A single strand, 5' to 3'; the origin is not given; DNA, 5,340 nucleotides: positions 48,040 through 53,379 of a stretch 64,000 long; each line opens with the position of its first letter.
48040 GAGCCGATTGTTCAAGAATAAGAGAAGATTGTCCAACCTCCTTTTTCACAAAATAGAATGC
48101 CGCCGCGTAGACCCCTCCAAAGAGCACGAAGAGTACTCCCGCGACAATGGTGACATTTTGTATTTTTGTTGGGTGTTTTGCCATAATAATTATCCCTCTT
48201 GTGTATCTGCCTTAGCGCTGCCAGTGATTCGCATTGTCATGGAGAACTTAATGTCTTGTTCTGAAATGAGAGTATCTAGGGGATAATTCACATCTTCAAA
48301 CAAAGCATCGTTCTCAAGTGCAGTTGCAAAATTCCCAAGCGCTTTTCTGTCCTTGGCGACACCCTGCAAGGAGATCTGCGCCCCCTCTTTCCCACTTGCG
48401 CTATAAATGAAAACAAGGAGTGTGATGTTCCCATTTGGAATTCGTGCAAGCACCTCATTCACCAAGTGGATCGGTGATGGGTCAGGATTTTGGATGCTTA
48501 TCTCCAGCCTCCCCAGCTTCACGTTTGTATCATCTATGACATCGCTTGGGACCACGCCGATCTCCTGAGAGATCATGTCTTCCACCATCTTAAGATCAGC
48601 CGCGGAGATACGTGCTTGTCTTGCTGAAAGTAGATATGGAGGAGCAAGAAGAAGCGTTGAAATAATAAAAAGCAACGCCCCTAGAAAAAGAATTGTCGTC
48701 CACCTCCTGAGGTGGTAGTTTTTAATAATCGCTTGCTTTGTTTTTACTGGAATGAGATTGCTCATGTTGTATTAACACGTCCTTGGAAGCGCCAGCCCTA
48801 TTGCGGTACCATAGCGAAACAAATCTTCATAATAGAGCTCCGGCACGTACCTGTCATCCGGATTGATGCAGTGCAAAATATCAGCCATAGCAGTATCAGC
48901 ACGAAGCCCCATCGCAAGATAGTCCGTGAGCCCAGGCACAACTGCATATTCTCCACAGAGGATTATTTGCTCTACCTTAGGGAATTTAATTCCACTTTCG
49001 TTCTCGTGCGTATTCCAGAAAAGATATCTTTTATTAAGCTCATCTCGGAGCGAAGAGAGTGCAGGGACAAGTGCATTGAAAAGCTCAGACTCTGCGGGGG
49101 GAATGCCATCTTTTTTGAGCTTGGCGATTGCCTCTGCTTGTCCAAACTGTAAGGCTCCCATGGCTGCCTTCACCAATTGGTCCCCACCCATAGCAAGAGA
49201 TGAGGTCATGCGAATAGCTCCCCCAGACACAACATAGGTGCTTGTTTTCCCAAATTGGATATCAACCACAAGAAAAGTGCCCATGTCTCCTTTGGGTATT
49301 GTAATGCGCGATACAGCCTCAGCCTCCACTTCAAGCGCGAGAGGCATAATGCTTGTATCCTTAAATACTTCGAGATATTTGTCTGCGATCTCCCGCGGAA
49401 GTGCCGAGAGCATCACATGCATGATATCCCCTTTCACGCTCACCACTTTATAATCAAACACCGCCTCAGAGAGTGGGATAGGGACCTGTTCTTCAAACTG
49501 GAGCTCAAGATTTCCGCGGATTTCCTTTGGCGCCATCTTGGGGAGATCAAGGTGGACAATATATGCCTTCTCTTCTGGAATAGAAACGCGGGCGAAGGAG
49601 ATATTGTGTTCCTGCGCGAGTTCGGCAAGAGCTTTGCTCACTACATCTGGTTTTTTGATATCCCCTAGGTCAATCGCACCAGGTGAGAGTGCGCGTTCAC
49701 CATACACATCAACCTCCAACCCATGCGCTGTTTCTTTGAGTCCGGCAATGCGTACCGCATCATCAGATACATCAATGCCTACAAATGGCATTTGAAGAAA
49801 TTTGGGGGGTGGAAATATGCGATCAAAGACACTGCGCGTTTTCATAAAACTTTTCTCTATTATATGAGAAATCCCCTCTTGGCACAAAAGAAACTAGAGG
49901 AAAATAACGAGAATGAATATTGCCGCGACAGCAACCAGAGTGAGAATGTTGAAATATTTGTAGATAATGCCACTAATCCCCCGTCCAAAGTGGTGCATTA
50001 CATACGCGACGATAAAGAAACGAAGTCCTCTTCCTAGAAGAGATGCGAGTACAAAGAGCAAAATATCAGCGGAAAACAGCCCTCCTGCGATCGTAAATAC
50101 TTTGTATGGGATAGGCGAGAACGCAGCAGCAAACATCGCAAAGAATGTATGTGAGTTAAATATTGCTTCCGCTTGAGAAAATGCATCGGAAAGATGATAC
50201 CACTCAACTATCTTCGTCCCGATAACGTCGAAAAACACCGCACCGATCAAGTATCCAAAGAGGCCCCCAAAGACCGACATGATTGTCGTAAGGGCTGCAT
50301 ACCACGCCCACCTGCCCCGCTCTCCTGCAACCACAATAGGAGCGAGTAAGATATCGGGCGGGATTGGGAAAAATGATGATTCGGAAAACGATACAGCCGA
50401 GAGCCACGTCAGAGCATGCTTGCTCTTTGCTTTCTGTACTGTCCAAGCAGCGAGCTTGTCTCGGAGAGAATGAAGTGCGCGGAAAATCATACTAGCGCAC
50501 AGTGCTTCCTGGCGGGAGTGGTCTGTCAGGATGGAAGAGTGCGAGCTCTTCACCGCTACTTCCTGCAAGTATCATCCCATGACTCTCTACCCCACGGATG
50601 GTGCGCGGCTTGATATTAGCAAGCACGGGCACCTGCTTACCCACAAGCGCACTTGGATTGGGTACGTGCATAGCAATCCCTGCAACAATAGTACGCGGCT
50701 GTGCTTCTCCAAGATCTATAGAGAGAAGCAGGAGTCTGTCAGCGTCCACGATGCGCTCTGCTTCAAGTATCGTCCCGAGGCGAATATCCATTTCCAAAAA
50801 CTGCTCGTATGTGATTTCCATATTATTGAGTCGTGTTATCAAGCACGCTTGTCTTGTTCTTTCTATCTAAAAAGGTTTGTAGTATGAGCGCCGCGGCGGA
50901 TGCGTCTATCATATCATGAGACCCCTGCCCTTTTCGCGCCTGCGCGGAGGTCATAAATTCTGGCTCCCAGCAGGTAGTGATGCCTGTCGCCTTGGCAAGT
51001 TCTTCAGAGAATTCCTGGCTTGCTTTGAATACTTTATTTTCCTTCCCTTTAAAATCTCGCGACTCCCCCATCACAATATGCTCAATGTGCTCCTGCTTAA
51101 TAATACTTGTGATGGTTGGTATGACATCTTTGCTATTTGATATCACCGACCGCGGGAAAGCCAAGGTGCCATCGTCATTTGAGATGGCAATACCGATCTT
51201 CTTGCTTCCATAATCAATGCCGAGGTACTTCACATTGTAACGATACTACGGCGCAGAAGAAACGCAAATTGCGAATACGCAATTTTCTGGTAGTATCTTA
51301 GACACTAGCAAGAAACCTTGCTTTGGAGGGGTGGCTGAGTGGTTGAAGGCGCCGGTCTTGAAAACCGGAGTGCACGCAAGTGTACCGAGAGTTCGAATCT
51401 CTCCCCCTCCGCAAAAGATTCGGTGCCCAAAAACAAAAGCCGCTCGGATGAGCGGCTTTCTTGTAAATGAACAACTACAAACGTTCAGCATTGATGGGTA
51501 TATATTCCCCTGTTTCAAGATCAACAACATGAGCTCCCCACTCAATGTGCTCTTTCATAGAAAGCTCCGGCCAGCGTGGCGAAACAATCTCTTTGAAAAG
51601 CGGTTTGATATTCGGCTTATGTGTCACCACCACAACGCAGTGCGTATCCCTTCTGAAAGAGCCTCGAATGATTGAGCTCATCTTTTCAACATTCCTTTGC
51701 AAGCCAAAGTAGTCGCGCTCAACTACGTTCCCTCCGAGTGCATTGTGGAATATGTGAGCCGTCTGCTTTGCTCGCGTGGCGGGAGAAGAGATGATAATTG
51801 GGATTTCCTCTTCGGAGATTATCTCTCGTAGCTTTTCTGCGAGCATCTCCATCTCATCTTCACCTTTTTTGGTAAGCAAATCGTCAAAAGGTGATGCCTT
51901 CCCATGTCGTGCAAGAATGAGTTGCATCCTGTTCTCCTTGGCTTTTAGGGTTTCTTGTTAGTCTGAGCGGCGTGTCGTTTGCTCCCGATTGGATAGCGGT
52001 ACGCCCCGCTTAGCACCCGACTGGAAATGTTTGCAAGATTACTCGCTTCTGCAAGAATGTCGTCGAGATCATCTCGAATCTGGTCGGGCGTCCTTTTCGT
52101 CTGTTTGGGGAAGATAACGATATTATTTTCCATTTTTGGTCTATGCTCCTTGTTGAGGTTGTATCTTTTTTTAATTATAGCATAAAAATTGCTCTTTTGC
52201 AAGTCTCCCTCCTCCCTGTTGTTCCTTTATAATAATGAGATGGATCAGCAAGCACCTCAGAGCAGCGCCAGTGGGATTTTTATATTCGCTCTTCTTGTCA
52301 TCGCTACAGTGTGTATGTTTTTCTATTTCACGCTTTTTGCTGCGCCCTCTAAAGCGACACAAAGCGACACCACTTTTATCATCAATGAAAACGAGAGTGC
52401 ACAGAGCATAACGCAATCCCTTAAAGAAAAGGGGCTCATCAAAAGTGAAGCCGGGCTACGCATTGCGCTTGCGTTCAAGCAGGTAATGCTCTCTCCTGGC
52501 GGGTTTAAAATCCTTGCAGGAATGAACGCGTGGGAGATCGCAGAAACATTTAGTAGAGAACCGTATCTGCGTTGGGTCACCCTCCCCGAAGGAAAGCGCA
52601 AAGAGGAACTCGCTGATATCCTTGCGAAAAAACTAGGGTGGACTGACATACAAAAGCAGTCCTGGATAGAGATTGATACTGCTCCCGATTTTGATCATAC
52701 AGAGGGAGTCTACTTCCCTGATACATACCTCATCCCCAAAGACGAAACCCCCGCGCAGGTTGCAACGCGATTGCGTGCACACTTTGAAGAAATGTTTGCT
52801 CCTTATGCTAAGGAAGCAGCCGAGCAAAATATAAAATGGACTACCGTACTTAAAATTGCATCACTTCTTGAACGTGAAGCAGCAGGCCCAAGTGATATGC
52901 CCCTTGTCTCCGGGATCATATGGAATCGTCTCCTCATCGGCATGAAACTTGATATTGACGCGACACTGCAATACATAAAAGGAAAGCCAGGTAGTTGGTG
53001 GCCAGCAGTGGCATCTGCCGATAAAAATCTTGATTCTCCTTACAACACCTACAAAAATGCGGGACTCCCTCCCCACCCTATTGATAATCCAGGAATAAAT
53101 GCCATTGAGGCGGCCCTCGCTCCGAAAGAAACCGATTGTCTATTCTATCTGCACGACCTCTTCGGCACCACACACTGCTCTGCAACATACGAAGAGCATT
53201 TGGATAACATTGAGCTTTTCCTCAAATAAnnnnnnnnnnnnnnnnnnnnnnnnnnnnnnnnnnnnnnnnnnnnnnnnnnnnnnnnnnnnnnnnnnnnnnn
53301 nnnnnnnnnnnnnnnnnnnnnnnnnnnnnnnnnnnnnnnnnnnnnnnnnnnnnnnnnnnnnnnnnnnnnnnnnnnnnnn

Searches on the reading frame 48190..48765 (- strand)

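Call 65: search_protein_families(library=pfam, proteins=[window:48190-48765:-], max_evalue=0.01)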
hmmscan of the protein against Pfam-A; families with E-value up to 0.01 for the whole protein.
window:48190-48765:- (191 aa): 1 family
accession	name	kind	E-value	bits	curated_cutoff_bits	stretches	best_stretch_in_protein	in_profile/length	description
PF05137.18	PilN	-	0.00024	21.5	22.8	1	127-168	22-63/78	Fimbrial assembly protein (PilN)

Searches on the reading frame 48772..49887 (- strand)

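Call 58: search_protein_families(library=pfam, proteins=[window:48772-49887:-], max_evalue=0.001)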
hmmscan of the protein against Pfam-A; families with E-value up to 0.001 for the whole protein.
window:48772-49887:- (371 aa): 1 family
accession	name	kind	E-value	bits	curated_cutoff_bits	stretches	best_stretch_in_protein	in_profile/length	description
PF11104.14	PilM_2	-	5.8e-27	95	27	1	37-368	1-338/340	Type IV pilus assembly protein PilM;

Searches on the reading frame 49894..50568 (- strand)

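Call 58: search_protein_families(library=pfam, proteins=[window:49894-50568:-], max_evalue=0.001)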
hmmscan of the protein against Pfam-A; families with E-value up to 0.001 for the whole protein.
window:49894-50568:- (224 aa): 1 family
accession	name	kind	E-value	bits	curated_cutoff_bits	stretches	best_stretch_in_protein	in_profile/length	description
PF09335.16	VTT_dom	-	6e-10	40.1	33.9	1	70-192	2-122/123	VTT domain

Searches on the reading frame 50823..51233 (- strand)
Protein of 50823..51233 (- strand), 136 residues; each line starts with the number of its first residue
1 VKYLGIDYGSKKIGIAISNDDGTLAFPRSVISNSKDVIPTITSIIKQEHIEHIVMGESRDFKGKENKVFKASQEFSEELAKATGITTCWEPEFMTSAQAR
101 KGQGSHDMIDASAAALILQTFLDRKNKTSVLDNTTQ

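Call 65: search_protein_families(library=pfam, proteins=[window:50823-51233:-], max_evalue=0.01)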
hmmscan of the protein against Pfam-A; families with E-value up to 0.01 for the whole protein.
window:50823-51233:- (136 aa): 1 family
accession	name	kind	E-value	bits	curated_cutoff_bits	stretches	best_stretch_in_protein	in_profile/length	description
PF03652.20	RuvX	-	3e-25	89.6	29.2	1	1-123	1-133/134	Holliday junction resolvase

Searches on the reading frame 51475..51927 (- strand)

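Call 65: search_protein_families(library=pfam, proteins=[window:51475-51927:-], max_evalue=0.01)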
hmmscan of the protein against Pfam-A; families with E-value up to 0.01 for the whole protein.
window:51475-51927:- (150 aa): 1 family
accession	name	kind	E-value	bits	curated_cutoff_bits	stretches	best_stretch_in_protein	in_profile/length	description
PF00300.27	His_Phos_1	-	1e-07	32.3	21.7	1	4-71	2-74/194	Histidine phosphatase superfamily (branch 1)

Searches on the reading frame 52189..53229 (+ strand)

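Call 58: search_protein_families(library=pfam, proteins=[window:52189-53229:+], max_evalue=0.001)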
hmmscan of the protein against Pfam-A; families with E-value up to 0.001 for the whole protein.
window:52189-53229:+ (346 aa): 1 family
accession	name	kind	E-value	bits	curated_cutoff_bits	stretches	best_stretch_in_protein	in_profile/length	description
PF02618.21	YceG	-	2e-66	224.7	32.4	1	64-341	2-273/275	YceG-like family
